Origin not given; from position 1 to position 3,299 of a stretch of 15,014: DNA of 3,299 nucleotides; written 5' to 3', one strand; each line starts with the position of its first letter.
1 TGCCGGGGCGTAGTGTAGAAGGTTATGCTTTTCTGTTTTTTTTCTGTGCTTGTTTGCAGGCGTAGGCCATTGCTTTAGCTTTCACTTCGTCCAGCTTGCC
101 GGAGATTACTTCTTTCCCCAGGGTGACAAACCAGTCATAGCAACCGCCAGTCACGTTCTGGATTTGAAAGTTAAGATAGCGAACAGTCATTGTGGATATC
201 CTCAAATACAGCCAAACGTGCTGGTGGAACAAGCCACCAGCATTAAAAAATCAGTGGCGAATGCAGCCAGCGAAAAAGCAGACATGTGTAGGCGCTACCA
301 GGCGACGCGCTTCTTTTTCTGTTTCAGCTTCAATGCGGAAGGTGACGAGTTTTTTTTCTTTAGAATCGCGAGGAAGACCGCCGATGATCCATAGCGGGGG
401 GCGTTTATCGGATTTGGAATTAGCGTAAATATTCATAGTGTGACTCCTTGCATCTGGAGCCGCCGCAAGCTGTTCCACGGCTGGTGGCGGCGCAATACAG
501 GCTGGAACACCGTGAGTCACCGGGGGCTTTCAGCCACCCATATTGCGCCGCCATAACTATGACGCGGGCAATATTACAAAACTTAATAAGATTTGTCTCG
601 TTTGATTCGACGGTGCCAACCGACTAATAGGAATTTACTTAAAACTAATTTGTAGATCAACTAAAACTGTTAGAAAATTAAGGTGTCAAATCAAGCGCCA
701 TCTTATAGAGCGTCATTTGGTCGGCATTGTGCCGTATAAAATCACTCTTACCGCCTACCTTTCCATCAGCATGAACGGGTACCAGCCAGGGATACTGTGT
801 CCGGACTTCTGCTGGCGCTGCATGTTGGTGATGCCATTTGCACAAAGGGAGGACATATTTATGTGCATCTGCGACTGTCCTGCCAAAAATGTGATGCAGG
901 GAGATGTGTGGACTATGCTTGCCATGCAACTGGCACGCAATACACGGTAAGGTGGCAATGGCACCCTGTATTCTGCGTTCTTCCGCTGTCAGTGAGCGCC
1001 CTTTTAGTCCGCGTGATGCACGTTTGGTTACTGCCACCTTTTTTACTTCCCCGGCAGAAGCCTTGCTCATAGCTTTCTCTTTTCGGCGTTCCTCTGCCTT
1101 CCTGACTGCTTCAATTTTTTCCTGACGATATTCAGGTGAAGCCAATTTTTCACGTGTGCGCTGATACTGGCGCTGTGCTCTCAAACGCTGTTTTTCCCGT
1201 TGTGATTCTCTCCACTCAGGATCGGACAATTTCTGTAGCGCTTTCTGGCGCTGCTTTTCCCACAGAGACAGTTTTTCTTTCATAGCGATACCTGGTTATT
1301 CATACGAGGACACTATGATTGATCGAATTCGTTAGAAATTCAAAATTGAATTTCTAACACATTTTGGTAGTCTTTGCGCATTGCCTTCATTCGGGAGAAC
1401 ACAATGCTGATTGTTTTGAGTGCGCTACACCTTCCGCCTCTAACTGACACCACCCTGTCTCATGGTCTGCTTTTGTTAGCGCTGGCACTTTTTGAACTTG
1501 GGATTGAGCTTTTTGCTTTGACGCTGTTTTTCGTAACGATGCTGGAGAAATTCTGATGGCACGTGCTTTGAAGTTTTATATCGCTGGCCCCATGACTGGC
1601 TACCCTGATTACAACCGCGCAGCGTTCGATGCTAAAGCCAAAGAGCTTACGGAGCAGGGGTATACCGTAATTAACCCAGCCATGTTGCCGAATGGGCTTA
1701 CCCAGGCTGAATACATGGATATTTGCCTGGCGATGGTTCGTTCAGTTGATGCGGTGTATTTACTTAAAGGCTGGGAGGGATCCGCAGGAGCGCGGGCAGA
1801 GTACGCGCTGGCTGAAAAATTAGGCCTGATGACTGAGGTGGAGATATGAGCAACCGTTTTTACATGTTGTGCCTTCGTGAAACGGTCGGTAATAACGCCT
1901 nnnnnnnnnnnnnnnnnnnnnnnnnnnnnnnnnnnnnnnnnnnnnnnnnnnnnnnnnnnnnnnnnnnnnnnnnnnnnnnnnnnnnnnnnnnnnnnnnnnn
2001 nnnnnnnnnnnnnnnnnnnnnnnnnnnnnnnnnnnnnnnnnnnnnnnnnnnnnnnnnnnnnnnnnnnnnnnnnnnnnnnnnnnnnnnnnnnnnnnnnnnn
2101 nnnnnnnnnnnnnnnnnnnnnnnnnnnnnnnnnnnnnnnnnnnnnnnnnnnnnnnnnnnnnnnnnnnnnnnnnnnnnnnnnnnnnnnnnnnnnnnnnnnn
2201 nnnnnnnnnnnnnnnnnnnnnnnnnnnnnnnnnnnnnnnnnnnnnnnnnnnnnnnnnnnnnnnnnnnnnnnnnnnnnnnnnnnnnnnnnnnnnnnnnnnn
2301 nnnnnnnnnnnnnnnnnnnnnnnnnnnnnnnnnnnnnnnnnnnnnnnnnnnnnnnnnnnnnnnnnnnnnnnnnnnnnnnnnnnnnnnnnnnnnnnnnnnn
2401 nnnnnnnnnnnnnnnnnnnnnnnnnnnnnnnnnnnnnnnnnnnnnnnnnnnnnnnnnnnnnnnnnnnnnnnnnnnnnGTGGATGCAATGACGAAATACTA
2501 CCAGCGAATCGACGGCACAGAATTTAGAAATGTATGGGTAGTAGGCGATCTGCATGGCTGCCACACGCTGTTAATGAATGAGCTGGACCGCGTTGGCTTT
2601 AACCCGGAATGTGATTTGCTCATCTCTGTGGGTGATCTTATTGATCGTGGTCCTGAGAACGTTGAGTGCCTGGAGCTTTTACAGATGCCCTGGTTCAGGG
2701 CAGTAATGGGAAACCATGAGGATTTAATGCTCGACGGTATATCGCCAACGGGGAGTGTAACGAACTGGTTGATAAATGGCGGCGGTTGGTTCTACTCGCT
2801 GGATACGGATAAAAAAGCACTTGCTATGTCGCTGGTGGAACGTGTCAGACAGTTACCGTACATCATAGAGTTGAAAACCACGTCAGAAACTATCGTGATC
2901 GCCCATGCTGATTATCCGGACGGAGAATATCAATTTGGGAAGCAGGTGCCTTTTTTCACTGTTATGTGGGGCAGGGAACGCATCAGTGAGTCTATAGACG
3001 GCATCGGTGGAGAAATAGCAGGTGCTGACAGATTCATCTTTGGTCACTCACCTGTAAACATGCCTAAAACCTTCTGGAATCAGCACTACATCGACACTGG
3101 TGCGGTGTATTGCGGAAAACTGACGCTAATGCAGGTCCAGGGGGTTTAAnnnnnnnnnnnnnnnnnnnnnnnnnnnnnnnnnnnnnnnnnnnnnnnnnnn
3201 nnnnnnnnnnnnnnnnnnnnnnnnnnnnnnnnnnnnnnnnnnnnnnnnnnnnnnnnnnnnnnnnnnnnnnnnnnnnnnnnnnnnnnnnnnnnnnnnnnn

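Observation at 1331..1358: Perfect 28-bp palindrome between the divergent Ref-like gene and the rightward operon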

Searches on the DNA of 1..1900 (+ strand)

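Call 3: search_dna_similar(query=window:600-1900:+, collection=phages, mode=near, max_rows=25)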
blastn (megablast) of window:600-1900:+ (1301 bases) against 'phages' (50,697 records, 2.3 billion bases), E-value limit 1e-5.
No match.

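Call 11: search_dna_similar(query=window:600-1900:+, collection=plasmids, mode=near, max_rows=40, rows=spread)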
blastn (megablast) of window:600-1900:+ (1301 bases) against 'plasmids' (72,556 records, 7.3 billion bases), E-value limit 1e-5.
Records with a match: 7; places in all: 7; records where one place covers at least 80% of the query: 7.
Best place of each record, by identity: 95-99% 5; 90-95% 2.
By first word of the organism name: Shigella 4; Escherichia 3.
By predicted mobility (MOB-suite, as given by PLSDB): non-mobilizable 7.
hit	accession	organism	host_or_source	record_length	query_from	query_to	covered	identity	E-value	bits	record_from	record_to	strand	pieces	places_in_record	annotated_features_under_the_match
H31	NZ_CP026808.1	Shigella dysenteriae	-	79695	1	1301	100%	98.7%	0e+0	2309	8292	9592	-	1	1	Ref family recombination enhancement nuclease | DUF4406 domain-containing protein | hypothetical protein (x2)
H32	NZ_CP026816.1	Shigella dysenteriae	-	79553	1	1301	100%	98.7%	0e+0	2309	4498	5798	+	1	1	Ref family recombination enhancement nuclease | DUF4406 domain-containing protein | hypothetical protein (x2)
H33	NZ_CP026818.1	Shigella dysenteriae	-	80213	1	1301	100%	98.7%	0e+0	2309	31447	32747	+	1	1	Ref family recombination enhancement nuclease | DUF4406 domain-containing protein | hypothetical protein (x2)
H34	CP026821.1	Shigella dysenteriae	-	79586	1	1301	100%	98.7%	0e+0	2307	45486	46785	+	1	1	record has no annotation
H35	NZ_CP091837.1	Escherichia coli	Equus ferus caballus ...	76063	1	1265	97%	97.5%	0e+0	2159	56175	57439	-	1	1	Ref family recombination enhancement nuclease | DUF4406 domain-containing protein | hypothetical protein | metallophosphoesterase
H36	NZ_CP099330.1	Escherichia fergusonii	culture,Pooled faeces sample collected ...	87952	1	1229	94%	91.0%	0e+0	1657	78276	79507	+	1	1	Ref family recombination enhancement nuclease | DUF4406 domain-containing protein | hypothetical protein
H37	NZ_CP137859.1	Escherichia fergusonii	Homo sapiens,Wound secretion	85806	1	1229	94%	91.0%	0e+0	1657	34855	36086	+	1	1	Ref family recombination enhancement nuclease | DUF4406 domain-containing protein | hypothetical protein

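Call 63: search_rna_families(source=window, start=1, end=1500, threshold=evalue, max_evalue=1)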
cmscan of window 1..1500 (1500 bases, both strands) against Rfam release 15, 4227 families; matches with E-value up to 1: 1.
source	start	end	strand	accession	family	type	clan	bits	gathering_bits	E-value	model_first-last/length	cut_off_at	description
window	480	558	-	RF01695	C4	Gene; antisense;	CL00128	38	45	2.8e-05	1-87/87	no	C4 antisense RNA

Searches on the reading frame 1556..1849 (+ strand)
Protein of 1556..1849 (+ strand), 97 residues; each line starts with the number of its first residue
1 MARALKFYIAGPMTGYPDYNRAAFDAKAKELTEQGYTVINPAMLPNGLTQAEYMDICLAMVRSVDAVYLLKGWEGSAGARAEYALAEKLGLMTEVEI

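Call 42: search_protein_families(library=pfam, proteins=[window:1556-1849:+], max_evalue=0.01)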
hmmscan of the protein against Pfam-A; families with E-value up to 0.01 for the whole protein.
window:1556-1849:+ (97 aa): 2 families
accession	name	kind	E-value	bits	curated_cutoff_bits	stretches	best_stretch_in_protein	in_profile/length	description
PF14359.12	DUF4406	-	8.4e-34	116.3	22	1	6-91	2-87/91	Domain of unknown function (DUF4406)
PF09152.16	DUF1937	-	0.0076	17.3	23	0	50-90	73-108/116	Domain of unknown function (DUF1937)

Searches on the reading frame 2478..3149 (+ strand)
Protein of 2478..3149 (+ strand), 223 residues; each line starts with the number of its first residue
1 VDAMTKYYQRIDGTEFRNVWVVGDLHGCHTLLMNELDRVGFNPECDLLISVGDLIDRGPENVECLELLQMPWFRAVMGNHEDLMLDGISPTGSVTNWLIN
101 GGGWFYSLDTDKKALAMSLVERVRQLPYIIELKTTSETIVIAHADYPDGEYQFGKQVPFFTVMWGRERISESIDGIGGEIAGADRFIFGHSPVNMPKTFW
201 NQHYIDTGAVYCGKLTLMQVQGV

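Call 42: search_protein_families(library=pfam, proteins=[window:2478-3149:+], max_evalue=0.01)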
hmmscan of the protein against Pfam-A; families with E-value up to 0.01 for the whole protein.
window:2478-3149:+ (223 aa): 1 family
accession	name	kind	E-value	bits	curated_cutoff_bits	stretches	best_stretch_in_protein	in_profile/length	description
PF00149.33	Metallophos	-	6.9e-14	53.1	21.5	1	18-145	2-116/191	Calcineurin-like phosphoesterase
